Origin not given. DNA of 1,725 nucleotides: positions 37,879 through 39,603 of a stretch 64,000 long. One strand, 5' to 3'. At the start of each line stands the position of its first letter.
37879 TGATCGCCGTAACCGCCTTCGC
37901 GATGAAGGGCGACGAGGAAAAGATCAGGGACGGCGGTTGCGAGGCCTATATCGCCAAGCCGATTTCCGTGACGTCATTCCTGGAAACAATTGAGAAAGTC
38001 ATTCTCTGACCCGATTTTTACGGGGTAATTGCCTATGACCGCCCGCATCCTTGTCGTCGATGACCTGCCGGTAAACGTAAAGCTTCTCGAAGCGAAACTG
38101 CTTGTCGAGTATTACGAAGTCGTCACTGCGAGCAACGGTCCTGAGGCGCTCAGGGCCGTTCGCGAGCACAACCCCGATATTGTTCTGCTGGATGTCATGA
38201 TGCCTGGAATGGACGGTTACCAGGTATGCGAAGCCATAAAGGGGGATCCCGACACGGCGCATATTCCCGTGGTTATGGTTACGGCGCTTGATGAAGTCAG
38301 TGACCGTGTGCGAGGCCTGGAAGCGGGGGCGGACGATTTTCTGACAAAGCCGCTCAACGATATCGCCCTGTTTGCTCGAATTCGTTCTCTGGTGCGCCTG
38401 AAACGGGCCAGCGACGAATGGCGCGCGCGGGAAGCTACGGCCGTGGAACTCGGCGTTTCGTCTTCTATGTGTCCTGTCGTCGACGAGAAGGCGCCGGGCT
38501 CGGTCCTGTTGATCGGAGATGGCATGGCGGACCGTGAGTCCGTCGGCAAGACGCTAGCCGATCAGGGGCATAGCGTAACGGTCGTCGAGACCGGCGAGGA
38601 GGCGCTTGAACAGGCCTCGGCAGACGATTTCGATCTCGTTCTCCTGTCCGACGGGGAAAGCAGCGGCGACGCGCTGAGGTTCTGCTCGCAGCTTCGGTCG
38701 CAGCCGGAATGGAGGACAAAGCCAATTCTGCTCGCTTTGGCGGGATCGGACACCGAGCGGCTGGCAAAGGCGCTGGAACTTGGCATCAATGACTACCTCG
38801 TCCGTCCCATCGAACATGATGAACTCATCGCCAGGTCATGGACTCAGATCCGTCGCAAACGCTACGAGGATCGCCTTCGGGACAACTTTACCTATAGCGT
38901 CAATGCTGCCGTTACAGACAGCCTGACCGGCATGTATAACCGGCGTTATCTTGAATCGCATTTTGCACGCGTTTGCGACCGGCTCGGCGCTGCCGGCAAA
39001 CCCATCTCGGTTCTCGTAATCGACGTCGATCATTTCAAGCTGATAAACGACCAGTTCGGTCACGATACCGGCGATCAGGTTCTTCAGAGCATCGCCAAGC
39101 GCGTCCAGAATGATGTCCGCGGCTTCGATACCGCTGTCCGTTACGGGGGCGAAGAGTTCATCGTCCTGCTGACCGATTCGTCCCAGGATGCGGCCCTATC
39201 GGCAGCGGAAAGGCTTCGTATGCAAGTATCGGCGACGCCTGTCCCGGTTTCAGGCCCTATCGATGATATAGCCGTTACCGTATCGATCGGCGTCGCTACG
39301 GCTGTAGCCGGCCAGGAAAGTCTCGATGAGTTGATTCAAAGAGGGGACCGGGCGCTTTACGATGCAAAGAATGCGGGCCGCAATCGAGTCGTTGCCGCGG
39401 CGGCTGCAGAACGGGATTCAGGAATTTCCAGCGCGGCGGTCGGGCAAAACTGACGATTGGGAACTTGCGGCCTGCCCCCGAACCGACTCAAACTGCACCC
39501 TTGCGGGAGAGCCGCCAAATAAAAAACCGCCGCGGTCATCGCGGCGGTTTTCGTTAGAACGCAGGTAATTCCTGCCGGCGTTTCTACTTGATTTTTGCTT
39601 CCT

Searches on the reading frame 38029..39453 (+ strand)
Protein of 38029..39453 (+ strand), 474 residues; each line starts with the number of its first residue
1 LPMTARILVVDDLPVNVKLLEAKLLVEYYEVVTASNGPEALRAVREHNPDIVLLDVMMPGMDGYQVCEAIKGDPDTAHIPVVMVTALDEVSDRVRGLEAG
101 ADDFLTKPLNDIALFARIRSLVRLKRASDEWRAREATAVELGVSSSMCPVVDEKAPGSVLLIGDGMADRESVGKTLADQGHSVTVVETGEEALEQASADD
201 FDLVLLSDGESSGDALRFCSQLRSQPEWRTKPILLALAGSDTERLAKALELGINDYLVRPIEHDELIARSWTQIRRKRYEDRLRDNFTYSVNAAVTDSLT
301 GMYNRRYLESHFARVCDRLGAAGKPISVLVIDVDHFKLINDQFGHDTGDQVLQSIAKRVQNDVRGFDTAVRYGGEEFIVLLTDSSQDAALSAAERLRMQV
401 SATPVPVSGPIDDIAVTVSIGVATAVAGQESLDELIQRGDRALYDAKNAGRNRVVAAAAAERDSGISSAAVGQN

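Call 38: search_protein_families(library=ncbifam, proteins=[window:38029-39453:+], max_evalue=1e-8)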
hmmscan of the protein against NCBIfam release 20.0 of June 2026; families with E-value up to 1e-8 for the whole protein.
window:38029-39453:+ (474 aa): 105 families (the best 25 are shown)
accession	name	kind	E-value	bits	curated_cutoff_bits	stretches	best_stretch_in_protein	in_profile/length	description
NF007135.0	PRK09581.1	equivalog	2.1e-178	593.8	474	1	3-458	1-456/457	PleD family two-component system response regulator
NF047654.1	DiguCycDgcRLepto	equivalog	2.1e-69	233.7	500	2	159-455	5-294/295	diguanylate cyclase DgcR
TIGR00254.1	GGDEF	domain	2e-54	183.8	37.4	1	293-457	4-167/168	diguanylate cyclase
NF038266.1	diguan_SiaD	equivalog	2e-51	174.8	290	1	277-454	77-252/252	biofilm regulation diguanylate cyclase SiaD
TIGR02154.1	PhoB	equivalog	6.6e-51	172.8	296.2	2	3-130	1-128/226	phosphate regulon transcriptional regulator PhoB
NF007380.0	PRK09894.1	equivalog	1.3e-50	172.5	256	1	293-458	128-288/296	diguanylate cyclase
NF045944.1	ResRegRpaBCyano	equivalog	8.5e-49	166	330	2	8-133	1-123/229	response regulator transcription factor RpaB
NF040689.1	MtrAB_MtrA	equivalog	1.7e-48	164.8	300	2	7-128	1-119/219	MtrAB system response regulator MtrA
NF050064.1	BlResRespRegCbrR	equivalog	5.6e-44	150.7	600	1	162-454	129-411/415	bile resistance response regulator CbrR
TIGR01387.1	cztR_silR_copR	subfamily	9.2e-44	149.7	279.2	2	7-130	1-122/218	heavy metal response regulator transcription factor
NF041733.1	resp_reg_CseB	equivalog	1.1e-43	149.3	350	2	6-133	2-126/228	two-component system response regulator CseB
NF041606.1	dguan_cyc_DgcA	equivalog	5.6e-42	143.9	370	1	292-456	176-338/340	diguanylate cyclase DgcA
NF040534.1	resp_reg_YycF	equivalog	1.9e-41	141.8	340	2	6-131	2-125/231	response regulator YycF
NF007005.1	PRK09468.1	equivalog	1e-40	139.7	331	2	4-127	3-124/237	osmolarity response regulator transcription factor OmpR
NF053854.1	RespRegPhoBBctds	equivalog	3.5e-38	131.2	270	2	7-132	1-125/225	two-component system response regulator PhoB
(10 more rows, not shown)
